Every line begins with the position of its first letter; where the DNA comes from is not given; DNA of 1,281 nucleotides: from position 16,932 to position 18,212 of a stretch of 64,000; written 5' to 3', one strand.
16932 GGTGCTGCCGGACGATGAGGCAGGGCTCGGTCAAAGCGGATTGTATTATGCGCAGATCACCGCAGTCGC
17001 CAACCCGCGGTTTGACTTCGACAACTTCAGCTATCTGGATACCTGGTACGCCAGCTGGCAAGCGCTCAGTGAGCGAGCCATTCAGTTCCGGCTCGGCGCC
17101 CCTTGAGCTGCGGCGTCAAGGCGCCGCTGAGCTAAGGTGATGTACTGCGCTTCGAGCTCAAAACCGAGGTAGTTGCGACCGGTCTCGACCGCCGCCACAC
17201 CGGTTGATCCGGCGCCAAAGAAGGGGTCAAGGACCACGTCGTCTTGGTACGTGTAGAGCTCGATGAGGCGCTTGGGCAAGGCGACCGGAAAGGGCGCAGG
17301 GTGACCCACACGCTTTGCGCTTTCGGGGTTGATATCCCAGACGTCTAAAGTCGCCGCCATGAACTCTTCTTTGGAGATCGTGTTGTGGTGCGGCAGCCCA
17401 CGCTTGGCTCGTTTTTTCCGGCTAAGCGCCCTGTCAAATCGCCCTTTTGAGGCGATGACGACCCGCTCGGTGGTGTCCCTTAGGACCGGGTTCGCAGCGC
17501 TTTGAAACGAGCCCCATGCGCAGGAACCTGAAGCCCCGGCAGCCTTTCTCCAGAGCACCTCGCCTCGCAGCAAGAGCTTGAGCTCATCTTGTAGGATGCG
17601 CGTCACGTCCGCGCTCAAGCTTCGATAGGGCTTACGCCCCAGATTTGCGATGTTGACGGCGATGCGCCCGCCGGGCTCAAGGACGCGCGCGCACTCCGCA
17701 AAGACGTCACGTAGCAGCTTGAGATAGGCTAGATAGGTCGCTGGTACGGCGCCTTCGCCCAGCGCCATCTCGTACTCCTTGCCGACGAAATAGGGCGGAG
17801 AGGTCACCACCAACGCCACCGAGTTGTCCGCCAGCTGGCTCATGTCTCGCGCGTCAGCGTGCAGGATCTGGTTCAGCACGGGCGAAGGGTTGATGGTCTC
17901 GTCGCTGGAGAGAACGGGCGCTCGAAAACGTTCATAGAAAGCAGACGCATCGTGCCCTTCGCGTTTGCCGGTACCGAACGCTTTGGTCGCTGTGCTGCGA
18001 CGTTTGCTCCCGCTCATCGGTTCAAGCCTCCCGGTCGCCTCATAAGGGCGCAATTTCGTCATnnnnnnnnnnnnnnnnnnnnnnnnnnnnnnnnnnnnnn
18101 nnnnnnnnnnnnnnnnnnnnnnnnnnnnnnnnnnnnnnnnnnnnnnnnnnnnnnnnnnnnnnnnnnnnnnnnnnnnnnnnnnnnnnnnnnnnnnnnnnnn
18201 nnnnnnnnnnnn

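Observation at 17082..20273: DNA methyltransferase translationally coupled to an unknown protein and a lytic transglycosylase (mltF-X-MTase)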

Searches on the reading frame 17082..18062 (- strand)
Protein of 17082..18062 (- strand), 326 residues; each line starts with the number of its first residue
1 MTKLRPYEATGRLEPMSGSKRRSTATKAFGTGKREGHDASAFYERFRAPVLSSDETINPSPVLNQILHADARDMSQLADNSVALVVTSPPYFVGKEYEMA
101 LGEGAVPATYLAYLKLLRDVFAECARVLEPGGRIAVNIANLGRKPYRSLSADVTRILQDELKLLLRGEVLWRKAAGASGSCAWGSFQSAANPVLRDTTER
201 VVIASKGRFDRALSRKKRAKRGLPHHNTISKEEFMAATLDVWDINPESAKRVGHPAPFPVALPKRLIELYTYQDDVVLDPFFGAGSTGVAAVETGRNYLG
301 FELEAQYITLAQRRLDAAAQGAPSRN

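Call 3: search_protein_families(library=pfam, proteins=[window:17082-18062:-], max_evalue=0.01)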
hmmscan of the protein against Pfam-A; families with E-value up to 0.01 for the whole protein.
window:17082-18062:- (326 aa): 3 families
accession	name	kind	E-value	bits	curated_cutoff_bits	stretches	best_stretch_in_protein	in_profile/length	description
PF01555.25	N6_N4_Mtase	-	2.4e-39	136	26.7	1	82-312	1-220/221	DNA methylase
PF08241.18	Methyltransf_11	-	5.4e-05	24.2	21.2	0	111-135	70-94/95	Methyltransferase domain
PF13649.12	Methyltransf_25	-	0.002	19.2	27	0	116-132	81-97/97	Methyltransferase domain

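Call 4: search_protein_families(library=ncbifam, proteins=[window:17082-18062:-], max_evalue=0.01)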
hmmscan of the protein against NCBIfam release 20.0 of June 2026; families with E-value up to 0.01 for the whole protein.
window:17082-18062:- (326 aa): 6 families
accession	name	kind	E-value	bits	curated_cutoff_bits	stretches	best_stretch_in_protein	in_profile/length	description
NF008572.0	PRK11524.1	equivalog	1.3e-20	73.7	292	1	65-318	16-259/294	adenine-specific DNA-methyltransferase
NF010253.0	PRK13699.1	subfamily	1.8e-17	63.8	244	1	253-319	143-209/226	DNA methyltransferase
NF050803.1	DnaMtaseCcrMCaul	equivalog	3.6e-17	62.3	830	1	252-319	184-251/350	adenine-specific DNA-methyltransferase CcrM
NF040721.1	Trm14_Arch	equivalog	0.0015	17.8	280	0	253-296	170-214/370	tRNA (guanine(6)-N2)-methyltransferase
NF043040.1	corrin_prot_MT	hypoth_equivalog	0.0036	16.7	180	0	264-319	32-87/216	corrinoid protein-associated methyltransferase CpaM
TIGR01177.1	TIGR01177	hypoth_equivalog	0.0051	16.2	316.55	0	66-138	234-294/330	TIGR01177 family methyltransferase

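Call 10: find_homologous_proteins(query=window:17082-18017:-)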
Query window:17082-18017:- (311 aa): 8000 proteins with E <= 0.001 among 8000 candidates; the best 120 are listed.
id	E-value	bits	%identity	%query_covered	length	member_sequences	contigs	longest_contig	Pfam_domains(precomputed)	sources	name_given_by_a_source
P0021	3.6e-201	685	99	100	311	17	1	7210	PF01555.25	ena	-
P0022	1.7e-163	561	84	97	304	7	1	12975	PF08241.19,PF01555.25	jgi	jgi:site-specific DNA-methyltransferase (adenine-specific)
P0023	1.1e-160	552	81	97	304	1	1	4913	PF01555.25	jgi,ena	-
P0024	1.3e-160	551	81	97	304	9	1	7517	PF01555.25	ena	-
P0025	6.5e-159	546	80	95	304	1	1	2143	PF08241.19,PF01555.25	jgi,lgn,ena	-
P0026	4.5e-158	543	81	97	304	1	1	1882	PF01555.25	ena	-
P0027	1.6e-155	535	81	95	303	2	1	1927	PF01555.25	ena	-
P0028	5.5e-154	530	79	95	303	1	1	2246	PF01555.25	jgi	jgi:DNA modification methylase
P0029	1.0e-143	496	73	96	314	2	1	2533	PF08241.19,PF01555.25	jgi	jgi:DNA modification methylase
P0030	4.8e-143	494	72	95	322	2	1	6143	PF13649.13,PF08241.19,PF01555.25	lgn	-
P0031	1.7e-142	492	71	97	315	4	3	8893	PF08241.19,PF01555.25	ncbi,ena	-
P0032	6.5e-142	490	70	97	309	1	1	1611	PF13649.13,PF08241.19,PF01555.25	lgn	-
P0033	6.8e-142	490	72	96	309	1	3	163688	PF13649.13,PF08241.19,PF01555.25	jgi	jgi:DNA modification methylase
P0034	1.2e-141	489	71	96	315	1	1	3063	PF08241.19,PF01555.25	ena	-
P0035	1.3e-141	489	72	96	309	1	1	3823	PF08241.19,PF01555.25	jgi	jgi:DNA modification methylase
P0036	1.3e-141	489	72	96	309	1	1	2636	PF08241.19,PF01555.25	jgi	jgi:DNA modification methylase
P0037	3.0e-141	488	71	95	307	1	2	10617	PF13649.13,PF08241.19,PF01555.25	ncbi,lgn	-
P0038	3.8e-141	488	72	96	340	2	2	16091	PF01555.25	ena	-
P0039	4.3e-141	487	69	97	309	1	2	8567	PF13649.13,PF08241.19,PF01555.25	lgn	-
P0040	4.9e-141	487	70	97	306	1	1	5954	PF08241.19,PF01555.25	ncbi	-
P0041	6.8e-141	487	69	97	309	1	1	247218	PF08241.19,PF01555.25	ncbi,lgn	-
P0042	8.6e-141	486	73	95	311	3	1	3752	PF08241.19,PF01555.25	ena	-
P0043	1.1e-140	486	69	98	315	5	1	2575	PF01555.25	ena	-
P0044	4.1e-140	484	70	96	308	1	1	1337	PF08241.19,PF01555.25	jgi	jgi:DNA modification methylase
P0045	7.0e-140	483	69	95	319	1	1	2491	PF08241.19,PF01555.25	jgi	jgi:DNA modification methylase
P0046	7.5e-140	483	71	95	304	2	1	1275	PF08241.19,PF01555.25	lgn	-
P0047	1.0e-139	483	71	97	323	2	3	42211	PF01555.25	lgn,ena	-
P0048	1.2e-139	483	72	94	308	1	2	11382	PF08241.19,PF01555.25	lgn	-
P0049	1.5e-139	482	70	99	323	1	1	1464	PF01555.25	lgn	-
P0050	1.5e-139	482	70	99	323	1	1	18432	PF01555.25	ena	-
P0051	1.6e-139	482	72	94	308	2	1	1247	PF13649.13,PF08241.19,PF01555.25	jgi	jgi:DNA modification methylase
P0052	1.6e-139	482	70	99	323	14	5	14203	PF01555.25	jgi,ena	jgi:site-specific DNA-methyltransferase (adenine-specific)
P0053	1.6e-139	482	71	97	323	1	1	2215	PF01555.25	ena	-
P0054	2.9e-139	481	69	97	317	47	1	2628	PF08241.19,PF01555.25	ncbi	-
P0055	4.3e-139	481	70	99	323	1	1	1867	PF01555.25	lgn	-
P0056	4.3e-139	481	70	98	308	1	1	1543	PF13649.13,PF08241.19,PF01555.25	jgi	jgi:DNA modification methylase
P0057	4.8e-139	481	69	96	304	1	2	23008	PF13649.13,PF08241.19,PF01555.25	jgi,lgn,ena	jgi:DNA modification methylase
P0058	8.5e-139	480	71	94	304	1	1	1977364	PF13649.13,PF08241.19,PF01555.25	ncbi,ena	-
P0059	1.7e-138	479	69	98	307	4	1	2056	PF08241.19,PF01555.25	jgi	jgi:DNA modification methylase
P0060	2.1e-138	479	70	93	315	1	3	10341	PF08241.19,PF01555.25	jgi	jgi:DNA modification methylase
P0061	2.7e-138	478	69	97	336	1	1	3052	PF13649.13,PF08241.19,PF01555.25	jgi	-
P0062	2.9e-138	478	69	96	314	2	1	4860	PF01555.25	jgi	jgi:DNA modification methylase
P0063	4.3e-138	478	69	98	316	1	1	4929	PF13649.13,PF08241.19,PF01555.25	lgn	-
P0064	4.6e-138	478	72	95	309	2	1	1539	PF13649.13,PF08241.19,PF01555.25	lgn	-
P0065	5.7e-138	477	71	94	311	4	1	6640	PF01555.25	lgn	-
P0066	6.5e-138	477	71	93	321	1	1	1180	PF13649.13,PF08241.19,PF01555.25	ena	-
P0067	7.0e-138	477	70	96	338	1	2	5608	PF08241.19,PF01555.25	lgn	-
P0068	7.1e-138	477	70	99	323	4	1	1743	PF01555.25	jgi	jgi:site-specific DNA-methyltransferase (adenine-specific)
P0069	9.2e-138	477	69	99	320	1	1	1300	PF01555.25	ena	-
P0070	9.5e-138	476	70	95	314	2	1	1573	PF13649.13,PF08241.19,PF01555.25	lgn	-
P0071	1.1e-137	476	71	94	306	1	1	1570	PF13649.13,PF08241.19,PF01555.25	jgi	jgi:DNA modification methylase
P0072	1.1e-137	476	69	97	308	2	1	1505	PF13649.13,PF08241.19,PF01555.25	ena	-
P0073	1.3e-137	476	69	99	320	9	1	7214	PF01555.25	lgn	-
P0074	1.6e-137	476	69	96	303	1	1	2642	PF08241.19,PF01555.25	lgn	-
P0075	1.7e-137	476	71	95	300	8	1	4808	PF13649.13,PF08241.19,PF01555.25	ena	-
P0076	1.8e-137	476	70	96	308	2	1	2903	PF01555.25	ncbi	-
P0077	2.1e-137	475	70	93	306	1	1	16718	PF01555.25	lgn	-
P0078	2.3e-137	475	70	95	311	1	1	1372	PF13649.13,PF08241.19,PF01555.25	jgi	jgi:site-specific DNA-methyltransferase (adenine-specific)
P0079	2.4e-137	475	70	95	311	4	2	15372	PF13649.13,PF08241.19,PF01555.25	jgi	jgi:site-specific DNA-methyltransferase (adenine-specific)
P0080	3.3e-137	475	70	95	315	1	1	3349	PF01555.25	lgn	-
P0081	4.1e-137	474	68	96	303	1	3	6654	PF13649.13,PF01555.25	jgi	jgi:DNA modification methylase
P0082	4.2e-137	474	71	93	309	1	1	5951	PF13649.13,PF08241.19,PF01555.25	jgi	jgi:DNA modification methylase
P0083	5.4e-137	474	70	96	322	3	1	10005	PF13649.13,PF08241.19,PF01555.25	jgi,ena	-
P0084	5.4e-137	474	70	97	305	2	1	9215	PF13649.13,PF08241.19,PF01555.25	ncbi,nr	ncbi:MAG TPA: site-specific DNA-methyltransferase [Acidimicrobiia bacterium]|nr:site-specific DNA-me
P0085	6.0e-137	474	68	95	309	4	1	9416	PF01555.25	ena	-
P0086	6.7e-137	474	68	98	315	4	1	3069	PF13649.13,PF08241.19,PF01555.25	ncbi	-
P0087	9.1e-137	473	69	95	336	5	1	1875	PF01555.25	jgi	jgi:site-specific DNA-methyltransferase (adenine-specific)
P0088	9.8e-137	473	69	95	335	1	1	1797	PF13649.13,PF08241.19,PF01555.25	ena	-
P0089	1.1e-136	473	70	97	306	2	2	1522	PF13649.13,PF08241.19,PF01555.25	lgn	-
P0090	1.1e-136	473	72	94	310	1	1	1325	PF01555.25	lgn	-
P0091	1.1e-136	473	68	96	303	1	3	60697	PF13649.13,PF01555.25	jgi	jgi:DNA modification methylase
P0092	1.2e-136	473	69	99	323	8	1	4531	PF01555.25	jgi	jgi:site-specific DNA-methyltransferase (adenine-specific)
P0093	1.3e-136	473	70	96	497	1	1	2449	PF08241.19,PF01555.25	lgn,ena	-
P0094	1.9e-136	472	69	97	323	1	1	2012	PF08241.19,PF01555.25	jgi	jgi:DNA modification methylase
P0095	2.2e-136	472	69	95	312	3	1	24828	PF13649.13,PF08241.19,PF01555.25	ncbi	-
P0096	3.1e-136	472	70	96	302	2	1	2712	PF13649.13,PF08241.19,PF01555.25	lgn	-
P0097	3.2e-136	471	68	97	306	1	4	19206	PF13649.13,PF08241.19,PF01555.25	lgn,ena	-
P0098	3.4e-136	471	69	95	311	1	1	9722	PF13649.13,PF08241.19,PF01555.25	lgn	-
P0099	3.5e-136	471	69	95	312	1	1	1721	PF08241.19,PF01555.25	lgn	-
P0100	4.1e-136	471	69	94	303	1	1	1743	PF01555.25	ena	-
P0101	4.4e-136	471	70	95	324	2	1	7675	PF01555.25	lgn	-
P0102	5.0e-136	471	69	97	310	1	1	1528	PF08241.19,PF01555.25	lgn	-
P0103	5.2e-136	471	70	96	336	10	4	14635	PF01555.25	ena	-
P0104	5.6e-136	471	69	95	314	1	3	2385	PF13649.13,PF08241.19,PF01555.25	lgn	-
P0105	6.2e-136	471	68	97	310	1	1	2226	PF13649.13,PF08241.19,PF01555.25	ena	-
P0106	7.6e-136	470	70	94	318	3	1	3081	PF08241.19,PF01555.25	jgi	-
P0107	7.7e-136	470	70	96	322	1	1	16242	PF01555.25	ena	-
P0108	8.1e-136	470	68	96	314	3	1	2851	PF08241.19,PF01555.25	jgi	jgi:DNA modification methylase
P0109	8.2e-136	470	68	96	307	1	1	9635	PF08241.19,PF01555.25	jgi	jgi:DNA modification methylase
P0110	8.4e-136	470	68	96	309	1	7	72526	PF08241.19,PF01555.25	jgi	jgi:DNA modification methylase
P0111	8.8e-136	470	70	95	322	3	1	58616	PF13649.13,PF08241.19,PF01555.25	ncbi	ncbi:MAG: site-specific DNA-methyltransferase [Pseudomonadota bacterium]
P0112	8.9e-136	470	70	96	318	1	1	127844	PF01555.25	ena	-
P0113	1.1e-135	470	69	94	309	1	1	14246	PF08241.19,PF01555.25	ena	-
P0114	1.2e-135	470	69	92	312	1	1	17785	PF13649.13,PF08241.19,PF01555.25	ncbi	ncbi:MAG: DNA-methyltransferase [Acidimicrobiia bacterium]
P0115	1.3e-135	469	68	96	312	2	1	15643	PF08241.19,PF01555.25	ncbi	-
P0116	1.6e-135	469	68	95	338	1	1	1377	PF13649.13,PF08241.19,PF01555.25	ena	-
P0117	1.8e-135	469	68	94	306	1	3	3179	PF08241.19,PF01555.25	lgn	-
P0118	2.0e-135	469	70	94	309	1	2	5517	PF08241.19,PF01555.25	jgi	-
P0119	2.0e-135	469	68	94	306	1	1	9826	PF08241.19,PF01555.25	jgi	jgi:DNA modification methylase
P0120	2.2e-135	469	67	100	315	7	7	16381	PF13649.13,PF08241.19,PF01555.25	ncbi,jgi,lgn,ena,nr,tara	ncbi:MAG TPA: SAM-dependent methyltransferase [Myxococcales bacterium]|nr:SAM-dependent methyltransf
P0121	2.2e-135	469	72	96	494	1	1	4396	PF01555.25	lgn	-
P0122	2.4e-135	469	68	97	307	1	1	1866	PF08241.19,PF01555.25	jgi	jgi:DNA modification methylase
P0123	2.4e-135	469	68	95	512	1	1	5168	PF13649.13,PF08241.19,PF01555.25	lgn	-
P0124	2.5e-135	469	69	94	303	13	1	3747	PF13649.13,PF08241.19,PF01555.25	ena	-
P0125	2.5e-135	469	69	95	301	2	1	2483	PF13649.13,PF08241.19,PF01555.25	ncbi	-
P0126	2.6e-135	469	70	95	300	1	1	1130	PF01555.25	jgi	jgi:site-specific DNA-methyltransferase (adenine-specific)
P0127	2.7e-135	468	69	95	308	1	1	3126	PF13649.13,PF08241.19,PF01555.25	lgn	-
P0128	3.2e-135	468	69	95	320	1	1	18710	PF01170.25,PF08241.19,PF01555.25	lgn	-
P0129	3.2e-135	468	68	97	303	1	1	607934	PF13649.13,PF08241.19,PF01555.25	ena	-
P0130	3.6e-135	468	68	97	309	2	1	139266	PF01555.25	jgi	jgi:DNA modification methylase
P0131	3.6e-135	468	68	97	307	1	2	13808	PF08241.19,PF01555.25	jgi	jgi:site-specific DNA-methyltransferase (adenine-specific)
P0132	3.6e-135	468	69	95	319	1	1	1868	PF13649.13,PF08241.19,PF01555.25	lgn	-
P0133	3.8e-135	468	68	98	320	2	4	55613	PF01555.25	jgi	-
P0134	4.1e-135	468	70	95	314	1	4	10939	PF01555.25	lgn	-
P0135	4.3e-135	468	69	95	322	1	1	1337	PF01555.25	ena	-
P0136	4.3e-135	468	67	97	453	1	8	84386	PF01555.25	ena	-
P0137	4.5e-135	468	68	98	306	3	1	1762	PF01555.25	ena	-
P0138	4.6e-135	468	69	93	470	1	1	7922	PF01555.25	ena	-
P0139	4.6e-135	468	69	95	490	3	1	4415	PF01555.25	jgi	-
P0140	4.7e-135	468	66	96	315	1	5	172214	PF08241.19,PF01555.25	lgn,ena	-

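Call 11: search_solved_structures(query=window:17082-18017:-, max_evalue=0.001, show_alignments=2)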
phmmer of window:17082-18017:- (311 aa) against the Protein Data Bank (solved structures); distinct sequences matched with E-value up to 0.001: 12.
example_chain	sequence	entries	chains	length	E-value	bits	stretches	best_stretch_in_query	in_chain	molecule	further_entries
2zie_A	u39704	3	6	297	2.1e-28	102.7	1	53-301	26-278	Putative modification methylase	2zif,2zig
8s9m_A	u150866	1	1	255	3.6e-16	62.5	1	226-301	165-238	DNA cytosine-N4 methyltransferase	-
8s9n_A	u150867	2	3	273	3.9e-16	62.4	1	226-301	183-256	DNA cytosine-N4 methyltransferase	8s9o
8urk_A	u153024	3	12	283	4.1e-14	55.8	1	224-305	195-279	Methyltransferase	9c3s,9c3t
9c3u_A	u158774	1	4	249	2.1e-13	53.5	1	224-302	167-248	Methyltransferase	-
6pbd_A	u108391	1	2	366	1.8e-12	50.4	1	237-307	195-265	Modification methylase CcrMI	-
5hek_A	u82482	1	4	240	3.4e-12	49.5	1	234-301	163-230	Adenine specific DNA methyltransferase (DpnA)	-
5hfj_A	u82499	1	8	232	4.5e-12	49.1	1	234-301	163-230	Adenine specific DNA methyltransferase (DpnA)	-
1eg2_A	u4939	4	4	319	1.1e-10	44.6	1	59-287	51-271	MODIFICATION METHYLASE RSRI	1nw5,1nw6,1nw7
1nw8_A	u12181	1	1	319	2e-10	43.7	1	59-287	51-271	MODIFICATION METHYLASE RSRI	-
1boo_A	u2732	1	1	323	2.1e-10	43.6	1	238-297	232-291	PROTEIN (N-4 CYTOSINE-SPECIFIC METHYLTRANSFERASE PVU II)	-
1g60_A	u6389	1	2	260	7.5e-09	38.5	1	202-297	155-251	Adenine-specific Methyltransferase MboIIA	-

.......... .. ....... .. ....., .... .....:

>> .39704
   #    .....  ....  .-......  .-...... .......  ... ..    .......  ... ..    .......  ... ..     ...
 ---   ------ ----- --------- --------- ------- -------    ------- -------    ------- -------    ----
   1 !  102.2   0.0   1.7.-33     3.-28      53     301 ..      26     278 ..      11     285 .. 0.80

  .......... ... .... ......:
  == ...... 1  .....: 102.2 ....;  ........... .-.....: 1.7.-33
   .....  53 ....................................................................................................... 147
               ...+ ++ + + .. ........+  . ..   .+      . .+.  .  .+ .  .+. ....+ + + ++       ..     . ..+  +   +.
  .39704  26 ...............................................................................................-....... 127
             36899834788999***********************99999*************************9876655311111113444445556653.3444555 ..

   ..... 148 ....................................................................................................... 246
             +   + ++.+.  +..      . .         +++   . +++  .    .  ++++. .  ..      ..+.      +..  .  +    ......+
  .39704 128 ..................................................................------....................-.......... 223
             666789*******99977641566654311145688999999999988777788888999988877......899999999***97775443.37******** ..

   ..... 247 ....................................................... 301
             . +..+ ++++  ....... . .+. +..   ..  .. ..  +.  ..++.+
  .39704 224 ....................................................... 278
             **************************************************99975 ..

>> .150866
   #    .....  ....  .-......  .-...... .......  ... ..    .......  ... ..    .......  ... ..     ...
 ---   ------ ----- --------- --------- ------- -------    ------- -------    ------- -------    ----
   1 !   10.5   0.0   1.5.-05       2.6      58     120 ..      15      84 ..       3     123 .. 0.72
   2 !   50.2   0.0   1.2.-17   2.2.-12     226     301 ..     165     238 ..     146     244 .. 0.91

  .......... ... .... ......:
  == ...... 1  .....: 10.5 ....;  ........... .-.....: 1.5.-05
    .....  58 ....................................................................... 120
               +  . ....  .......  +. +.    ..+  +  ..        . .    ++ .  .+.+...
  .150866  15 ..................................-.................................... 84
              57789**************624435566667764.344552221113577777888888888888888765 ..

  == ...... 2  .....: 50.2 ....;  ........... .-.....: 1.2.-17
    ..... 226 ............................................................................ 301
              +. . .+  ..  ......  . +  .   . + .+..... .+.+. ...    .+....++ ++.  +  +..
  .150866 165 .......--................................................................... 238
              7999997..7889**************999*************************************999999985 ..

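Call 20: find_encoding_contigs(protein=P0058, flank=6000, max_places=2)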
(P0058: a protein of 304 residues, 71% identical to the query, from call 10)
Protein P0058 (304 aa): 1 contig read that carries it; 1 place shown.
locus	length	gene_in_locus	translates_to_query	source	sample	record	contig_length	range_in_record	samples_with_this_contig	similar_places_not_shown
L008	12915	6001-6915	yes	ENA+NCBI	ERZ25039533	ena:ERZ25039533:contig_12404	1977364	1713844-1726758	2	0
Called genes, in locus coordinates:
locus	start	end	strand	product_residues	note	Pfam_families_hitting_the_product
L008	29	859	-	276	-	PF12822:ECF_trnsprt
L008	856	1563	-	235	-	PF13191:AAA_16 (weak), PF00005:ABC_tran, PF13304:AAA_21 (weak)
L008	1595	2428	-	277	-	PF00005:ABC_tran, PF13304:AAA_21 (faint)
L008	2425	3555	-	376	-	-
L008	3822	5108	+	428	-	PF13243:SQHop_cyclase_C (weak)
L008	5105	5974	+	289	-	-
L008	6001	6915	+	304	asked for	PF08241:Methyltransf_11 (faint), PF13649:Methyltransf_25 (faint), PF01555:N6_N4_Mtase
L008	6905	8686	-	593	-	PF03167:UDG (weak)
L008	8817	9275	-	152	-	-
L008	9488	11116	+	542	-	PF05977:MFS_3 (weak), PF07690:MFS_1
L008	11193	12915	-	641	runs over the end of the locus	PF03572:Peptidase_S41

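Call 21: find_encoding_contigs(protein=P0129, flank=6000, max_places=2)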
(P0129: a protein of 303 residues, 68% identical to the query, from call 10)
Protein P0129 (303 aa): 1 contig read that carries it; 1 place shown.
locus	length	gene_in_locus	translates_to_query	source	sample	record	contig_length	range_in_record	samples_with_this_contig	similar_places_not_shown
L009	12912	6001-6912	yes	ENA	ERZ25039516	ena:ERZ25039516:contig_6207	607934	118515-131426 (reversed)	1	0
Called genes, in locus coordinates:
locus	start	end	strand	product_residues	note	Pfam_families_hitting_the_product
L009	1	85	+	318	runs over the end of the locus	PF04879:Molybdop_Fe4S4 (faint), PF00384:Molybdopterin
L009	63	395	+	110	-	-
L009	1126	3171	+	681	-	-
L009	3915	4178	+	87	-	-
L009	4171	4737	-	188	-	PF00300:His_Phos_1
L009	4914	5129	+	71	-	PF09489:CbtB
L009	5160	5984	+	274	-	PF09490:CbtA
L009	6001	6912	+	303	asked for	PF08241:Methyltransf_11 (faint), PF13649:Methyltransf_25 (faint), PF01555:N6_N4_Mtase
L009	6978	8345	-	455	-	PF00196:GerE, PF08281:Sigma70_r4_2 (weak), PF13384:HTH_23 (faint)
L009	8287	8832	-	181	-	-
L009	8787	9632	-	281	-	PF13191:AAA_16, PF13401:AAA_22 (weak)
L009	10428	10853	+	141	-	PF08241:Methyltransf_11 (faint), PF08242:Methyltransf_12, PF13489:Methyltransf_23, PF13847:Methyltransf_31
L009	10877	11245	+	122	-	PF07883:Cupin_2 (weak)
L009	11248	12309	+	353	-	PF21320:WHD_Rv2258c, PF00891:Methyltransf_2 (weak), PF13489:Methyltransf_23, PF05175:MTS (weak), PF13649:Methyltransf_25, PF13847:Methyltransf_31, PF08241:Methyltransf_11, PF08242:Methyltransf_12, +1 more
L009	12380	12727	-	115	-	-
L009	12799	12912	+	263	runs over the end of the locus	PF02683:DsbD_TM, PF13386:DsbD_2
